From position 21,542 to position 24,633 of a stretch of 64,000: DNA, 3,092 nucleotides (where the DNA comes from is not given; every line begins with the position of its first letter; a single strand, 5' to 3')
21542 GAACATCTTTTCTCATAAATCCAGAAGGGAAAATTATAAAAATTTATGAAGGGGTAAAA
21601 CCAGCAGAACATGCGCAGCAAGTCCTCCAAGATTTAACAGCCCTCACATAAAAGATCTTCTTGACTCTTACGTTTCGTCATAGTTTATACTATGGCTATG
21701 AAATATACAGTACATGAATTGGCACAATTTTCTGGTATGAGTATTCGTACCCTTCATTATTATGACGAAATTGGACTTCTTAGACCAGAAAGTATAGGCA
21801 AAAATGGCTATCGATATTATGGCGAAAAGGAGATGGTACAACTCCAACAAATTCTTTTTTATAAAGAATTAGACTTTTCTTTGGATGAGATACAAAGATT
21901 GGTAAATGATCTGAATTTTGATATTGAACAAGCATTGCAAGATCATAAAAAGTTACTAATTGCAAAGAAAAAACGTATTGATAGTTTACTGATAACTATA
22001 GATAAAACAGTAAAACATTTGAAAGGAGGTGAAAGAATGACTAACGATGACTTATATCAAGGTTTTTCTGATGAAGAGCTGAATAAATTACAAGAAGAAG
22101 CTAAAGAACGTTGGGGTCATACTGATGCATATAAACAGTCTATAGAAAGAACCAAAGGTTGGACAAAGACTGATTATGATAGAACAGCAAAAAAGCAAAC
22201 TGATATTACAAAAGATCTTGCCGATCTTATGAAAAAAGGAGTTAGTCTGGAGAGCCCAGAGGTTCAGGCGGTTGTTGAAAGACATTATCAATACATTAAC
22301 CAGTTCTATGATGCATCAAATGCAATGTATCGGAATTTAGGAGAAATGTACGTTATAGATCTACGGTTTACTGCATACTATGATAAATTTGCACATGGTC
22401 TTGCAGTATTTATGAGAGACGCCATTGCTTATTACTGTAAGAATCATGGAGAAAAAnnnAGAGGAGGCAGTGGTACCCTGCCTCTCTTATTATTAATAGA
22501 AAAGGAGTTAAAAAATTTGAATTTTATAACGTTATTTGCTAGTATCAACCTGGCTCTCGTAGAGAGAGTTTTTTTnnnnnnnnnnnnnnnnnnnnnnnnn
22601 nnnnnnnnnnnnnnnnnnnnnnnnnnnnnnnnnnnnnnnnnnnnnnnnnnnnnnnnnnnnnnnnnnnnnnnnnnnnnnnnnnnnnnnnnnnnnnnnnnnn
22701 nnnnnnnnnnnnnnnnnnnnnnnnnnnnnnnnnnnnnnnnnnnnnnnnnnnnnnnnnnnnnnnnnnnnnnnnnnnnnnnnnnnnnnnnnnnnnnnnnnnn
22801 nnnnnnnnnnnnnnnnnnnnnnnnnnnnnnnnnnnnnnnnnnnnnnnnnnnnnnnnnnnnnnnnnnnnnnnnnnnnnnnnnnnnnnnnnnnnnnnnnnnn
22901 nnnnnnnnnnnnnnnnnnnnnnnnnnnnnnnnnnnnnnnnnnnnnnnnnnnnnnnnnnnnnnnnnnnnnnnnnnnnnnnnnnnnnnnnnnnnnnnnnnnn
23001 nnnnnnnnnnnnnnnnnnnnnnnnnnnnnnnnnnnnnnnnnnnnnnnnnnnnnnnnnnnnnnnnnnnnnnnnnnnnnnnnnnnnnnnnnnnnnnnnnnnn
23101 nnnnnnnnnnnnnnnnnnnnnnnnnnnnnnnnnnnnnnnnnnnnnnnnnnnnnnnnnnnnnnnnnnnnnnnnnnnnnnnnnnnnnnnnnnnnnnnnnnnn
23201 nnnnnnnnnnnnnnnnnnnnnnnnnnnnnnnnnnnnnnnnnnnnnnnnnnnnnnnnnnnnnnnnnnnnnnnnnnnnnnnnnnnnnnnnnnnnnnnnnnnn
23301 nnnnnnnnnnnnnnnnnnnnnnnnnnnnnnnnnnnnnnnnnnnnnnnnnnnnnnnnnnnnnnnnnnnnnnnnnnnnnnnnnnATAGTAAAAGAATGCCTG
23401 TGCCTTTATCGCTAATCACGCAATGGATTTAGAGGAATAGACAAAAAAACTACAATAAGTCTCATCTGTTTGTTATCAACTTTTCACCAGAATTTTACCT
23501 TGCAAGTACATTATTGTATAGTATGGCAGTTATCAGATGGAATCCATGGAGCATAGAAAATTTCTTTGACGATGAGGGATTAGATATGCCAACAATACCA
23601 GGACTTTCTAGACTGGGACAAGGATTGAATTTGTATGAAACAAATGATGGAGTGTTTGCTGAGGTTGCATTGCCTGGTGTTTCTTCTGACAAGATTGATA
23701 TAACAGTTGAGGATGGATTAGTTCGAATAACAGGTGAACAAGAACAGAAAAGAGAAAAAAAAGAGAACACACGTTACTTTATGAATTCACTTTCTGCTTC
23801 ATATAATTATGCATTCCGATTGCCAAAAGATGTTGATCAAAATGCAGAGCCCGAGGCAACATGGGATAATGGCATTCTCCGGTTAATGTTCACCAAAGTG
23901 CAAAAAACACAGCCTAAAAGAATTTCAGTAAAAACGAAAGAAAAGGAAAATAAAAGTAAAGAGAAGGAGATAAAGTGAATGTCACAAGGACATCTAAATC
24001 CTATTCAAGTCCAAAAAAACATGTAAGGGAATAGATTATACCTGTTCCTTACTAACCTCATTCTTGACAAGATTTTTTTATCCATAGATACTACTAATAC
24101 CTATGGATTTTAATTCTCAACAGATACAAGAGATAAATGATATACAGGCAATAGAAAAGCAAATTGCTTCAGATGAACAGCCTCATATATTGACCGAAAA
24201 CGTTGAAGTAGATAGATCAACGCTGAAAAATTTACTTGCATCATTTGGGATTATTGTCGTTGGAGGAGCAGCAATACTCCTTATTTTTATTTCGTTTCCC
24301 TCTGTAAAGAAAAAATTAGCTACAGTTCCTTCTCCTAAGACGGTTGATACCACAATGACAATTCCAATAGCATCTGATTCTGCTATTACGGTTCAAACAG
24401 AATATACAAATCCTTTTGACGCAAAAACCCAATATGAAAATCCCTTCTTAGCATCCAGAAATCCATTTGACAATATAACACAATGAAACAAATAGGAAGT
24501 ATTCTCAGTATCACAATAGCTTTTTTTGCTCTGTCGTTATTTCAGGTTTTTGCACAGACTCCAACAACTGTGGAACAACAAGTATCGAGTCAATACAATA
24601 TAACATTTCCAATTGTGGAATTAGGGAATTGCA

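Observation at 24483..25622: Secreted protein built from five tandem Cys-rich modules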

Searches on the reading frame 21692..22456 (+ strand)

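Call 13: search_protein_families(library=pfam, proteins=[window:21692-22456:+], max_evalue=0.01)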
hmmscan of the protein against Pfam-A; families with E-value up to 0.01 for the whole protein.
window:21692-22456:+ (255 aa): 5 families
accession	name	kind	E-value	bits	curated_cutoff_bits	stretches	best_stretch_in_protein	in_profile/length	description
PF07739.18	TipAS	-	6.5e-39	133.5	23.8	1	134-248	2-117/117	TipAS antibiotic-recognition domain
PF13411.12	MerR_1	-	2.4e-16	60.1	21.6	1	5-72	1-67/69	MerR HTH family regulatory protein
PF00376.29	MerR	-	1.2e-13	51.1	28.2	1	8-43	3-38/38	MerR family regulatory protein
PF09278.17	MerR-DNA-bind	-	1.3e-07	32.5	25.4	1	50-111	3-63/65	MerR, DNA binding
PF04375.19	HemX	-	0.0013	18.8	25.9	1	144-194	171-221/236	HemX, putative uroporphyrinogen-III C-methyltransferase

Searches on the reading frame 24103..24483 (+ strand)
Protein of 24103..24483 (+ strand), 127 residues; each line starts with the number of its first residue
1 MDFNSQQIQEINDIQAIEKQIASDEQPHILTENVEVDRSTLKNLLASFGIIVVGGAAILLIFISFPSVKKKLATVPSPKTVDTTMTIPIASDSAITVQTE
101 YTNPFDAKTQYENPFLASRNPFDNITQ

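Call 13: search_protein_families(library=pfam, proteins=[window:24103-24483:+], max_evalue=0.01)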
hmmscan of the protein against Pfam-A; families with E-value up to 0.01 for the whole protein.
window:24103-24483:+ (127 aa): 0 families

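Call 24: find_homologous_proteins(query=window:24103-24483:+)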
Query window:24103-24483:+ (127 aa): 3 proteins with E <= 0.001 among 12 candidates.
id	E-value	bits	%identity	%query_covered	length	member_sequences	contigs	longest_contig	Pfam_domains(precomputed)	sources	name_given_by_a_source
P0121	3.9e-74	264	100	100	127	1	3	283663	-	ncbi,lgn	-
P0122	2.8e-39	152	62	100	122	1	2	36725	-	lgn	-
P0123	7.9e-32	128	52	100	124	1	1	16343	-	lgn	-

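Call 83: find_homologous_proteins(query=A3, max_evalue=0.01)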
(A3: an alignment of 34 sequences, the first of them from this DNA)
Query A3 (34 sequences) (127 aa, profile of the alignment): 66 proteins with E <= 0.01 among 4824 candidates.
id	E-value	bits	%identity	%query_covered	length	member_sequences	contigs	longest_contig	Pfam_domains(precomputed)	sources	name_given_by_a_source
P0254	1.0e-16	79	31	68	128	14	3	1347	-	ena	-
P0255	9.2e-15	72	38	55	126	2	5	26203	-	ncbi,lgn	-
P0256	1.2e-14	72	29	85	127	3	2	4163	-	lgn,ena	-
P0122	2.6e-14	71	62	100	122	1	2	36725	-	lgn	-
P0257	3.4e-14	70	50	22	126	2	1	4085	-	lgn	-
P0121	1.0e-13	69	100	100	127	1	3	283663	-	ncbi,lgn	-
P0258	1.6e-13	68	32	68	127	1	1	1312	-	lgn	-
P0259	6.6e-13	66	46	28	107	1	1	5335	-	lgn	-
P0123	1.9e-12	65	52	100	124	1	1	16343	-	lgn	-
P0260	2.1e-12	65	51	28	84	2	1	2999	-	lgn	-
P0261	5.2e-12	63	51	28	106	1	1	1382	-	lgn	-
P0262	2.7e-11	61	37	31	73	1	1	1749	-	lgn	-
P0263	1.1e-9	56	47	28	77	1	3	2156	-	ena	-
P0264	1.2e-9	56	40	13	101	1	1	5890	-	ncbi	-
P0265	2.9e-9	55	29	26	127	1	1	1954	-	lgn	-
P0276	7.7e-7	47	-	-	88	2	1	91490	-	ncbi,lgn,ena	-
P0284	3.4e-6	45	-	-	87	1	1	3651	-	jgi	jgi:flagellar basal body-associated protein FliL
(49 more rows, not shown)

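Call 85: search_protein_families(library=padloc, proteins=[window:24103-24483:+], max_evalue=1)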
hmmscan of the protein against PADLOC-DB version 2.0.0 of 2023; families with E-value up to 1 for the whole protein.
window:24103-24483:+ (127 aa): 0 families

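Call 86: search_protein_families(library=phrogs, proteins=[window:24103-24483:+], max_evalue=1)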
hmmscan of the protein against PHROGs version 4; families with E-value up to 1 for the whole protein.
window:24103-24483:+ (127 aa): 1 family
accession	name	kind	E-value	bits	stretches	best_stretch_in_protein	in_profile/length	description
phrog_33990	-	unknown function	0.022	15.9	1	78-108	18-48/92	-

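Call 94: find_encoding_contigs(protein=P0276, flank=4000, max_places=1)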
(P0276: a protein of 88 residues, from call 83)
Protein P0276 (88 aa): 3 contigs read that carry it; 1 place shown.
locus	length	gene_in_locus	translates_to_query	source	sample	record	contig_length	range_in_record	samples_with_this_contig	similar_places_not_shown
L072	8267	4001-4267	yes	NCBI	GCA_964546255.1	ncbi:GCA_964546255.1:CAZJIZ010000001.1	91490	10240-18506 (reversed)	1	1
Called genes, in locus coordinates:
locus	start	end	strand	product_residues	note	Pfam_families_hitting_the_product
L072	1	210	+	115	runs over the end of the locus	PF18924:DUF5674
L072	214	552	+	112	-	-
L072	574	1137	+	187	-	PF03167:UDG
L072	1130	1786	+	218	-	PF00730:HhH-GPD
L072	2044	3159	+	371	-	PF00817:IMS, PF21999:IMS_HHH_1, PF11799:IMS_C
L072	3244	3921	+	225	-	PF12705:PDDEXK_1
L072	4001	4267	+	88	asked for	-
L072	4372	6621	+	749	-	-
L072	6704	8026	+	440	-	PF21760:SecD_1st, PF22599:SecDF_P1_head, PF02355:SecD_SecF_C, PF03176:MMPL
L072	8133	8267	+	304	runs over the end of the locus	PF07549:Sec_GG, PF02355:SecD_SecF_C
